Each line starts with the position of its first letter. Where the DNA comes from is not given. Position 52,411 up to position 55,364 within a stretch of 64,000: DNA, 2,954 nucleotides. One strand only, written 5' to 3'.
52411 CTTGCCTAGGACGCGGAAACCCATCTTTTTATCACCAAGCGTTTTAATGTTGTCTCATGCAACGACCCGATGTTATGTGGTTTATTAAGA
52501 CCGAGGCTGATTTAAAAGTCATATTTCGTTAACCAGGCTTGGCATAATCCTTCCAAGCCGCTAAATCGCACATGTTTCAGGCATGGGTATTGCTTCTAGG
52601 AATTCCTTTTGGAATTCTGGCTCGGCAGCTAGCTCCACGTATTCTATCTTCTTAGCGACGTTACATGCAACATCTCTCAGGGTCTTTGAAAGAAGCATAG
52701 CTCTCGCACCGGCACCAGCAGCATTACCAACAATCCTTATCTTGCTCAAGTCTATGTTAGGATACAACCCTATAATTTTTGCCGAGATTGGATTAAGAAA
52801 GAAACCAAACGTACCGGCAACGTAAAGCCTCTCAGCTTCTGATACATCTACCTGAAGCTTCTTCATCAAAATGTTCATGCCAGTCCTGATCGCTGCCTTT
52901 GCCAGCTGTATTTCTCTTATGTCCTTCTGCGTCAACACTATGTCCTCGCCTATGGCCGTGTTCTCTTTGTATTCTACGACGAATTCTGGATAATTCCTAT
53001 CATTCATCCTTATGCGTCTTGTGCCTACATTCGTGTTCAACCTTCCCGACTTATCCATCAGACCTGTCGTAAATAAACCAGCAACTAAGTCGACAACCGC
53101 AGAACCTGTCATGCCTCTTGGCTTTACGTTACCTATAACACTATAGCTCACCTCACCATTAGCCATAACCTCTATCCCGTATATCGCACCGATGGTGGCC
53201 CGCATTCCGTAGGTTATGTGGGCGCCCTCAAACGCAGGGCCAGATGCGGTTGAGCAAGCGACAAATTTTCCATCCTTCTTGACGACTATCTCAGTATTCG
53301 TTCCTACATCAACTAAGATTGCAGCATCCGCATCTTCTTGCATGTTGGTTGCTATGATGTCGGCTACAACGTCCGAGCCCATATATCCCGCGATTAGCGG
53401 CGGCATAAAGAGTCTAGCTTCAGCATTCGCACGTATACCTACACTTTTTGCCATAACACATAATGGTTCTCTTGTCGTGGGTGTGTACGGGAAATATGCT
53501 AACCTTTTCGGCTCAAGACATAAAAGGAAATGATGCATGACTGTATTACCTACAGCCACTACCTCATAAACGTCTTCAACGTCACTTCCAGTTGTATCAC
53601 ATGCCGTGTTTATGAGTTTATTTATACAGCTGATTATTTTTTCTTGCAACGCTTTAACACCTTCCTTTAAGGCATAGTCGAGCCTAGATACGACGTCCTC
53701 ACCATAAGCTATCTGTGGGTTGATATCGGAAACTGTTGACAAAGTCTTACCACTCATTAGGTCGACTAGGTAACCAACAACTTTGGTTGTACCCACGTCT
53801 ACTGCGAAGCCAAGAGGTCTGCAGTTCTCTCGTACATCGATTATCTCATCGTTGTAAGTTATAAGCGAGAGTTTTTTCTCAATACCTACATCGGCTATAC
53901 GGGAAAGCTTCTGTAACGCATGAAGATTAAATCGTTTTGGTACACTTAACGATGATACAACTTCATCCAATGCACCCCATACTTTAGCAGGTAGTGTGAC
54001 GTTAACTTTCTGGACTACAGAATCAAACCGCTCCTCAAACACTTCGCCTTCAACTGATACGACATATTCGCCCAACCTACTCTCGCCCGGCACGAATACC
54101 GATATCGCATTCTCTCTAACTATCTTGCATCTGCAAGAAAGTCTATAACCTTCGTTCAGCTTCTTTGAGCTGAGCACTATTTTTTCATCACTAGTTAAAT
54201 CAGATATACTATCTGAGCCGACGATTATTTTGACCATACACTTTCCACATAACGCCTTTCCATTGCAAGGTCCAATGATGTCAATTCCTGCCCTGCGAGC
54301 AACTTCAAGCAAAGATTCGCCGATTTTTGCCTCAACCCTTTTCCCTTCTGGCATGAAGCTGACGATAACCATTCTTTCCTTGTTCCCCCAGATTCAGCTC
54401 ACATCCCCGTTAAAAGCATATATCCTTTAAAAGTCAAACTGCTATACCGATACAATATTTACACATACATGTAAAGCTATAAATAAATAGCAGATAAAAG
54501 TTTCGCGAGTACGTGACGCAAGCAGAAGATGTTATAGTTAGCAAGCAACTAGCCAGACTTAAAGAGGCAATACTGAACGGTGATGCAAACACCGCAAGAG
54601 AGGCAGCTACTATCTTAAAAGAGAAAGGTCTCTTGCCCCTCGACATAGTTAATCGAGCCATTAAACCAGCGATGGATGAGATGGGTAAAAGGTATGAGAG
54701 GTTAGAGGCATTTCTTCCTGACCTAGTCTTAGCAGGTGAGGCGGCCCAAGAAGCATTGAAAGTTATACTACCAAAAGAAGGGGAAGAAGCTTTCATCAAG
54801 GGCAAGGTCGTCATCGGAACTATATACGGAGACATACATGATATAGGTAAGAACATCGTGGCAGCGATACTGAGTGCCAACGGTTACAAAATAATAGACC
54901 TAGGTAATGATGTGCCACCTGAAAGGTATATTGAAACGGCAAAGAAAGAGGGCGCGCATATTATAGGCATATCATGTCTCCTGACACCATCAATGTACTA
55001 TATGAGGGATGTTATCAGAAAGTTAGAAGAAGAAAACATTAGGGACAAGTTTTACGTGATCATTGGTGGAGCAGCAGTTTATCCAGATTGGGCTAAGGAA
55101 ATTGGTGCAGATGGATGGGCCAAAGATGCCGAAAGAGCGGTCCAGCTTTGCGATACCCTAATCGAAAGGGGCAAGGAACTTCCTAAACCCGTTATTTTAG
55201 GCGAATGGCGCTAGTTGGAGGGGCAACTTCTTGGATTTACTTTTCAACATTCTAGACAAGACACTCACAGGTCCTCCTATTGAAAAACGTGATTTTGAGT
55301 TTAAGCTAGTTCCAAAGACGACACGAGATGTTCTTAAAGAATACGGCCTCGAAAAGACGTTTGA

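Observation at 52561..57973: Corrinoid methyltransferase operon combining MtaB with an MttB-superfamily methyltransferase, one corrinoid protein and a RACo activase, but no methyl-acceptor or MCR genes nearby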

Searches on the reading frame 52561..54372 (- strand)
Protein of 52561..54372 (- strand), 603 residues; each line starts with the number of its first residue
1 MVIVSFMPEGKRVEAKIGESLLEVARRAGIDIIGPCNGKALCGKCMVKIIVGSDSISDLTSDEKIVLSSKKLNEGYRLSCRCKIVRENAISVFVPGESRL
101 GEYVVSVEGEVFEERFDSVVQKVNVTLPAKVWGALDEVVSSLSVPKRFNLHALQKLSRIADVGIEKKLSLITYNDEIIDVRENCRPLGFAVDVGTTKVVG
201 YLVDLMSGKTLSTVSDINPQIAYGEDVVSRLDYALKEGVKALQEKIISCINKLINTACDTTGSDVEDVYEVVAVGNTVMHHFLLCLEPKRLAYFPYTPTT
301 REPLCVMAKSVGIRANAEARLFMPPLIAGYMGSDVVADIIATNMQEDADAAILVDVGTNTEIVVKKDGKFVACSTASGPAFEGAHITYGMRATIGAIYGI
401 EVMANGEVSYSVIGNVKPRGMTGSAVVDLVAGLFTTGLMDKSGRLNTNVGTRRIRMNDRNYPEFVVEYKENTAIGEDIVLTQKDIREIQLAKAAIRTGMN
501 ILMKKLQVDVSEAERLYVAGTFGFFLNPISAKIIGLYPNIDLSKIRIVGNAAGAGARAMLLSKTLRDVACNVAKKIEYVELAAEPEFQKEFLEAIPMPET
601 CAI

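Call 3: search_protein_families(library=pfam, proteins=[window:52561-54372:-], max_evalue=0.01)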
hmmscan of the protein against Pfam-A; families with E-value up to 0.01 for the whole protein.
window:52561-54372:- (603 aa): 3 families
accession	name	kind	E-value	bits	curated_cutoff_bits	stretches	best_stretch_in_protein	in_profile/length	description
PF14574.11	RACo_C_ter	-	2.4e-81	273.1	27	1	351-600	3-252/261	C-terminal domain of RACo the ASKHA domain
PF17651.6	Raco_middle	-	9.5e-55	185.1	26.8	1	187-346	1-162/163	RACo middle region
PF00111.32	Fer2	-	1.8e-10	41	21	1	9-84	6-76/77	2Fe-2S iron-sulfur cluster binding domain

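Call 4: search_protein_families(library=ncbifam, proteins=[window:52561-54372:-], max_evalue=0.01)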
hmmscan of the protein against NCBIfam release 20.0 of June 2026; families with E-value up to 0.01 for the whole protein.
window:52561-54372:- (603 aa): 8 families
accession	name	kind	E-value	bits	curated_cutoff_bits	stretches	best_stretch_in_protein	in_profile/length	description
NF040756.1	corr_regen_AcsV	exception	4.6e-122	408.5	800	2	152-600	169-626/632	corrinoid activation/regeneration protein AcsV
TIGR04270.1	Rama_corrin_act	subfamily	7.7e-43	146.6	500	1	188-593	2-412/534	methylamine methyltransferase corrinoid protein reductive activase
TIGR02007.1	fdx_isc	equivalog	1.4e-11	44.6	132.1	1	5-94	10-99/110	ISC system 2Fe-2S type ferredoxin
TIGR01941.1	nqrF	equivalog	1e-10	41.2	295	1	10-91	41-119/405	NADH:ubiquinone reductase (Na(+)-transporting) subunit F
NF004317.0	PRK05713.1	equivalog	2.5e-06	27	338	1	11-108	9-100/312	iron-sulfur-binding ferredoxin reductase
NF007964.0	PRK10684.1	equivalog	9.9e-06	24.7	383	1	10-85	258-327/333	NADH oxidoreductase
NF058606.1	GlBtMonoRdsGbcB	equivalog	3.4e-05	22.9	500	1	2-87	278-356/362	glycine betaine monooxygenase reductase subunit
NF009848.0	PRK13318.1-6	equivalog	0.00079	18.9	248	1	330-372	105-148/256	type III pantothenate kinase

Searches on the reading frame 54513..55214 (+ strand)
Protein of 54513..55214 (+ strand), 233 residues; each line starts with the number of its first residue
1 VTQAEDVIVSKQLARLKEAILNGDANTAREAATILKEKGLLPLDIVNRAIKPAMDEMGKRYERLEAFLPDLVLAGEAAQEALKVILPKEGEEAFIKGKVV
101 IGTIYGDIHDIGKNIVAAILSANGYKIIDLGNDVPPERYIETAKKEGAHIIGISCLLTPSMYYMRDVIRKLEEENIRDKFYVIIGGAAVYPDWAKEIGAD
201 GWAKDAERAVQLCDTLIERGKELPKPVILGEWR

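Call 3: search_protein_families(library=pfam, proteins=[window:54513-55214:+], max_evalue=0.01)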
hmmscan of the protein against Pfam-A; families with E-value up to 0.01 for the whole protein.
window:54513-55214:+ (233 aa): 2 families
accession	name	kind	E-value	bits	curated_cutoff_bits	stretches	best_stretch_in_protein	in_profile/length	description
PF02310.24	B12-binding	-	5.2e-27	94.5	32.1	1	97-210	1-120/121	B12 binding domain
PF02607.22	B12-binding_2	-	2e-15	57.2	23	1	13-85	2-73/74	B12 binding domain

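Call 4: search_protein_families(library=ncbifam, proteins=[window:54513-55214:+], max_evalue=0.01)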
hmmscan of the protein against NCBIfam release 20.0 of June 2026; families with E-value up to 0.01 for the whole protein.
window:54513-55214:+ (233 aa): 16 families
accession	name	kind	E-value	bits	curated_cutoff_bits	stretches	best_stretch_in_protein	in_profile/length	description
NF047995.1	corrinoid_MtgC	exception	7.9e-55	185.7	310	1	11-217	3-213/215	glycine betaine-specific corrinoid protein MtgC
TIGR02370.1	pyl_corrinoid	subfamily_domain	1e-54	185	215.3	1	16-208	2-196/197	methyltransferase cognate corrinoid protein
NF047996.1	corrin_MtgC_2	exception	9.4e-48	162.5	370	1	14-218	6-211/212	glycine betaine-specific corrinoid protein MtgC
NF041607.1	dimeth_corrin_MtbC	equivalog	7.1e-47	159.6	350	1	19-213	4-199/203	dimethylamine corrinoid protein MtbC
TIGR02082.1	metH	equivalog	3.1e-40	137.7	1010.85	1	14-219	648-860/1182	methionine synthase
NF040669.1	MtaC2_Meth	equivalog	1.4e-37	129.5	450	1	16-222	46-251/267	methanol--corrinoid protein MtaC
NF040655.1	MtaC_Meth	equivalog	1.1e-34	119.6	420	1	13-219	36-240/253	methanol--corrinoid protein MtaC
NF007024.0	PRK09490.1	equivalog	4.4e-32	110.9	1497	1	14-218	663-877/1234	methionine synthase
NF002612.0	PRK02261.1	equivalog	1.4e-13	50.6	110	1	97-188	4-94/148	methylaspartate mutase subunit S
NF052513.1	TransRegCarH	equivalog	2.3e-10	40.2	400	1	14-200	85-262/274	HTH-type transcriptional repressor CarH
NF040743.1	ornith_mutase_E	equivalog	1e-08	33.6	800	1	98-221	597-727/730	D-ornithine 4,5-aminomutase subunit OraE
TIGR00640.1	acid_CoA_mut_C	subfamily_domain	1.2e-08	35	57.45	1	98-203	4-107/132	methylmalonyl-CoA mutase C-terminal domain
TIGR01501.1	MthylAspMutase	equivalog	1.9e-08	34.1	135.8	1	98-187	3-91/134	methylaspartate mutase subunit S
NF052385.1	Lys_5_6_beta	equivalog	1.1e-07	31.8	280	1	125-201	139-218/241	lysine 5,6-aminomutase subunit beta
NF006944.0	PRK09426.1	equivalog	6.8e-07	27.6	876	1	8-190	504-682/721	methylmalonyl-CoA mutase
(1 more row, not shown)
